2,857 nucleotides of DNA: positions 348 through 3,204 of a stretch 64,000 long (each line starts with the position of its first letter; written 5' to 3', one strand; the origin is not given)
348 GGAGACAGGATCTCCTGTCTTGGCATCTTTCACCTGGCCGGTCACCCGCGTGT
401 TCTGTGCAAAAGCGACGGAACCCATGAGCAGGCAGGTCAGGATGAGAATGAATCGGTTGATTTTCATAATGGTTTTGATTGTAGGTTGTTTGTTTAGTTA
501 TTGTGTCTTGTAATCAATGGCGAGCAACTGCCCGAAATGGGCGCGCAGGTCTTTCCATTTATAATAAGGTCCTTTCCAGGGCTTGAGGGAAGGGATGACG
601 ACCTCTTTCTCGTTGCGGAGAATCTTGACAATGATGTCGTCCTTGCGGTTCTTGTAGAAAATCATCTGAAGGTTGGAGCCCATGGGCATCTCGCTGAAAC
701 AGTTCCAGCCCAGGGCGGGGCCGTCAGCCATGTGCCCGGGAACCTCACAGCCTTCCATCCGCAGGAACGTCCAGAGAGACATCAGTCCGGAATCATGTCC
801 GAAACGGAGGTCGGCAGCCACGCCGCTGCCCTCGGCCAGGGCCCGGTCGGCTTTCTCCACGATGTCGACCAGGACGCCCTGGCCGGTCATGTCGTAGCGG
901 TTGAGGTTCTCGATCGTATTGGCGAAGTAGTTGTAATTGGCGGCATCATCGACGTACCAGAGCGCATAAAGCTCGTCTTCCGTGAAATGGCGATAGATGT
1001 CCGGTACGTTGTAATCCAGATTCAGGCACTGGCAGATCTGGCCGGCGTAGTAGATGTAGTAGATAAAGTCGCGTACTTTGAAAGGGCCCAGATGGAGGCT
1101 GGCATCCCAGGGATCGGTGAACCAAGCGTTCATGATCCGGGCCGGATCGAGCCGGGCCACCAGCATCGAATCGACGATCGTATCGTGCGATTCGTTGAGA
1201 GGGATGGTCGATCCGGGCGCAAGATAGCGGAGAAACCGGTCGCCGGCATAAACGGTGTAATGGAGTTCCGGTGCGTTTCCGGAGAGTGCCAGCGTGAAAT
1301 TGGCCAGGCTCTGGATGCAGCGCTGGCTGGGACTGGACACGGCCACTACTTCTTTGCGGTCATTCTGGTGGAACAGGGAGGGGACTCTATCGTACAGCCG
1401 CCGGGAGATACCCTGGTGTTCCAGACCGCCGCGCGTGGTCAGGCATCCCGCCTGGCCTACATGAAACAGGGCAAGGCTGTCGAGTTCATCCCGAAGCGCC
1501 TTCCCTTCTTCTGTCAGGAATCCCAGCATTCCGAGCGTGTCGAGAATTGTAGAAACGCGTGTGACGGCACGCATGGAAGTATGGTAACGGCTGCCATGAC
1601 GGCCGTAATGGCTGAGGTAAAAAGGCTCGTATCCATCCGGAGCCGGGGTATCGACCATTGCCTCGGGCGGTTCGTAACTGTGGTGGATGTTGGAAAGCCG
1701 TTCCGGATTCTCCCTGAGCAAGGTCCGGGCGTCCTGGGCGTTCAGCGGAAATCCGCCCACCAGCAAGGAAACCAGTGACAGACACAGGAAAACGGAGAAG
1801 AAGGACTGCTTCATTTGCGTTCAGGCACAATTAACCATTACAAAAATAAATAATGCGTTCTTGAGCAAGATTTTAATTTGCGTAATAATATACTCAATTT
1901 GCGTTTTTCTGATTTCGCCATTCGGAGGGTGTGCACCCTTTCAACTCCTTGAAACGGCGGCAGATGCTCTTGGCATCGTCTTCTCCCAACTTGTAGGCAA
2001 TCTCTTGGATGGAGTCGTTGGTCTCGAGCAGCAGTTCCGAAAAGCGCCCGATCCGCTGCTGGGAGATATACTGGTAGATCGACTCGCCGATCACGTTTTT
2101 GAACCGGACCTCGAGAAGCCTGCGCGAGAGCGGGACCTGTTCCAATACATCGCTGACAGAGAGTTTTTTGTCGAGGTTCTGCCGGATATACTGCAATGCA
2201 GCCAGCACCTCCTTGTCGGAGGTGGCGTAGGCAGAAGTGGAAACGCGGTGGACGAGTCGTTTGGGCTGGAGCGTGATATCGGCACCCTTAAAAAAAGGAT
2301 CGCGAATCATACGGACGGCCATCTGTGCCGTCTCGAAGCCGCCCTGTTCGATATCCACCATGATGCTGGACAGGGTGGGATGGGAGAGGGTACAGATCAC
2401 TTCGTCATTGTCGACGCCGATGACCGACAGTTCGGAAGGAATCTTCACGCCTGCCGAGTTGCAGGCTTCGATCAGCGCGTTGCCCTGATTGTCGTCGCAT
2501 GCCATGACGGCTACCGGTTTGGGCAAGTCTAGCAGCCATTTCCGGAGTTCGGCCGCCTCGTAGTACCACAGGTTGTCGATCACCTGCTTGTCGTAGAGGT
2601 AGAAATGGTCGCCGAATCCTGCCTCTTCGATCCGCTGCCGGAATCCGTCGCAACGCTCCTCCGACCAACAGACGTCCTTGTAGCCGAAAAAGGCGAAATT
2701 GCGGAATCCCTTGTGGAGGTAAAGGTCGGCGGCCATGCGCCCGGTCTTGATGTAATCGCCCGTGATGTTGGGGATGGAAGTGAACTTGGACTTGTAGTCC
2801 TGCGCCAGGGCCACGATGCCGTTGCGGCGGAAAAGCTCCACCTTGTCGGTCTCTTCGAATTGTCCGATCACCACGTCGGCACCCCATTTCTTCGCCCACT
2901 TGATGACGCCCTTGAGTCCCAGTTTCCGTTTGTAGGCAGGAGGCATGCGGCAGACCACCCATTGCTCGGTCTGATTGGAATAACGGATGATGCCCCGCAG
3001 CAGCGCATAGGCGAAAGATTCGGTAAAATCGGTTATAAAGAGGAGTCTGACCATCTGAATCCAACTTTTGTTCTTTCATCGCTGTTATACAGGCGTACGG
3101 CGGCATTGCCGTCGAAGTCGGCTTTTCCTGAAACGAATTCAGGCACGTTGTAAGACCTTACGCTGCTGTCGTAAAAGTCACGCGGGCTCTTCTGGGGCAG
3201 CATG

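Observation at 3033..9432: Tandemly duplicated, uncharacterised two-gene module: polytopic membrane protein plus CxxCH beta-propeller lipoprotein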

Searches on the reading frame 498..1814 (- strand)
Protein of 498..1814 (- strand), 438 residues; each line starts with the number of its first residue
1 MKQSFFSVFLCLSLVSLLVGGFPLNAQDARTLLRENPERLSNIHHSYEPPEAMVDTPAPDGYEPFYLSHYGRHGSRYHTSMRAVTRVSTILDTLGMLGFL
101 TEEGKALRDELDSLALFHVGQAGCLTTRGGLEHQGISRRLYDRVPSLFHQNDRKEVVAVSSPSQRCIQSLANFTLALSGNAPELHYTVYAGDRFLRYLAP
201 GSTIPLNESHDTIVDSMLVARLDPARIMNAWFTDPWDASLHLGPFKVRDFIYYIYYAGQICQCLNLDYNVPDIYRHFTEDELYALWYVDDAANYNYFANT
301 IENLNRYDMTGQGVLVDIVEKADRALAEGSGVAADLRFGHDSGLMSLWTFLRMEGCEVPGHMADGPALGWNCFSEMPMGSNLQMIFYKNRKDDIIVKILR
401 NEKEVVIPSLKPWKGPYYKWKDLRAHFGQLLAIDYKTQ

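Call 3: search_protein_families(library=pfam, proteins=[window:498-1814:-], max_evalue=0.01)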
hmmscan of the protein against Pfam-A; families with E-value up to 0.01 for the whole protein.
window:498-1814:- (438 aa): 1 family
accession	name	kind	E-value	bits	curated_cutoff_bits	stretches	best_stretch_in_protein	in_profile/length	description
PF00328.27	His_Phos_2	-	2.1e-11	44.3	23.6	2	72-179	10-118/354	Histidine phosphatase superfamily (branch 2)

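Call 4: search_protein_families(library=ncbifam, proteins=[window:498-1814:-], max_evalue=0.01)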
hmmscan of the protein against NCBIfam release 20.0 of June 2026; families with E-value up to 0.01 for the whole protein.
window:498-1814:- (438 aa): 0 families

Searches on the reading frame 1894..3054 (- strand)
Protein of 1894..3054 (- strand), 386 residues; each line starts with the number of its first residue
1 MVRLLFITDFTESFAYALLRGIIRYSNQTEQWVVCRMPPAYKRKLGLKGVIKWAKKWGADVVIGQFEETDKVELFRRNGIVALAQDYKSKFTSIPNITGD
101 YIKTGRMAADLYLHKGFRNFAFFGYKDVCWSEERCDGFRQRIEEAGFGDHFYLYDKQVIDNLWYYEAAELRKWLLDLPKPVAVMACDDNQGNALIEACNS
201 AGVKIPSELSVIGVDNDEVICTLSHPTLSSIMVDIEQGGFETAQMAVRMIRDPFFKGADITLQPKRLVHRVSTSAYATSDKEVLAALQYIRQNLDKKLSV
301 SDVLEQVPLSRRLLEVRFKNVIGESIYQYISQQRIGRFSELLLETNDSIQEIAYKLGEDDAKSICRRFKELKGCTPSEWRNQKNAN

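Call 3: search_protein_families(library=pfam, proteins=[window:1894-3054:-], max_evalue=0.01)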
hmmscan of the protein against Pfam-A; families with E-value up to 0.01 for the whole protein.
window:1894-3054:- (386 aa): 4 families
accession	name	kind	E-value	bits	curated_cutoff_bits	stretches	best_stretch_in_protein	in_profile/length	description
PF13377.12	Peripla_BP_3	-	8.1e-31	107.8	26.5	1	111-273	3-167/167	Periplasmic binding protein-like domain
PF12833.13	HTH_18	-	1.1e-17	64.5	33.6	1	306-382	4-80/80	Helix-turn-helix domain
PF00165.29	HTH_AraC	-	3.5e-12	46.6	26.6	2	290-330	1-41/42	Bacterial regulatory helix-turn-helix proteins, AraC family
PF13407.12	Peripla_BP_4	-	0.0074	16.3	35.1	0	86-223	89-225/258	Periplasmic binding protein domain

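Call 4: search_protein_families(library=ncbifam, proteins=[window:1894-3054:-], max_evalue=0.01)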
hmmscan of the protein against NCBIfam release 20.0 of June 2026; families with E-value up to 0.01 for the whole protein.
window:1894-3054:- (386 aa): 37 families (the best 25 are shown)
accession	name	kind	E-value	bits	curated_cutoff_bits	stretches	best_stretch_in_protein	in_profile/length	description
NF007860.0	PRK10572.1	equivalog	1.9e-17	63.1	208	1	270-384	172-286/292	arabinose operon transcriptional regulator AraC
NF047455.1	TF_Staph_AryK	equivalog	6.2e-16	57.8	850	1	274-384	150-260/759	transcriptional regulator AryK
TIGR04094.1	adjacent_YSIRK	equivalog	2e-15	56.6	200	1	280-380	284-383/383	YSIRK-targeted surface antigen transcriptional regulator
NF047341.1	lactose_RbsR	equivalog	2.2e-13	50.2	382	1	7-275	68-330/331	ribose utilization transcriptional repressor RbsR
NF006902.0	PRK09393.1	equivalog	1.2e-12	47.7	425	1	277-384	216-323/327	transcriptional regulator FtrA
TIGR01481.1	ccpA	equivalog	6.8e-12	45.4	442.35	1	80-273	141-329/330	catabolite control protein A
NF047788.1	TransRegPocR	equivalog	7.2e-12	45.2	500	1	274-384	182-292/296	transcriptional regulator PocR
NF052440.1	TransRegGNTRPSEAE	equivalog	6.7e-11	41.8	400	1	103-253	166-314/333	HTH-type transcriptional regulator GntR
NF007743.0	PRK10423.1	equivalog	4.7e-10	39.1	531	1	90-271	149-328/330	ribose operon transcriptional repressor RbsR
NF007693.0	PRK10371.1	equivalog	7.9e-10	38.4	253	1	262-381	181-298/309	transcriptional regulator MelR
NF010025.2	PRK13500.1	equivalog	1.1e-09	38.3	525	1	234-384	132-279/282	HTH-type transcriptional activator RhaR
NF007243.0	PRK09685.1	equivalog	2.6e-09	36.9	199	1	275-382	192-301/303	transcriptional regulator FeaR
NF007584.0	PRK10219.1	equivalog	3.6e-09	36.9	174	1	285-382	9-106/107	superoxide response transcriptional regulator SoxS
NF012144.2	ramA_TF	equivalog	4.8e-09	36.6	180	1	286-383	10-107/108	RamA family antibiotic efflux transcriptional regulator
NF012198.0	MarA_TF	equivalog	1e-08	35.3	250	1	283-380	11-108/124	MDR efflux pump AcrAB transcriptional activator MarA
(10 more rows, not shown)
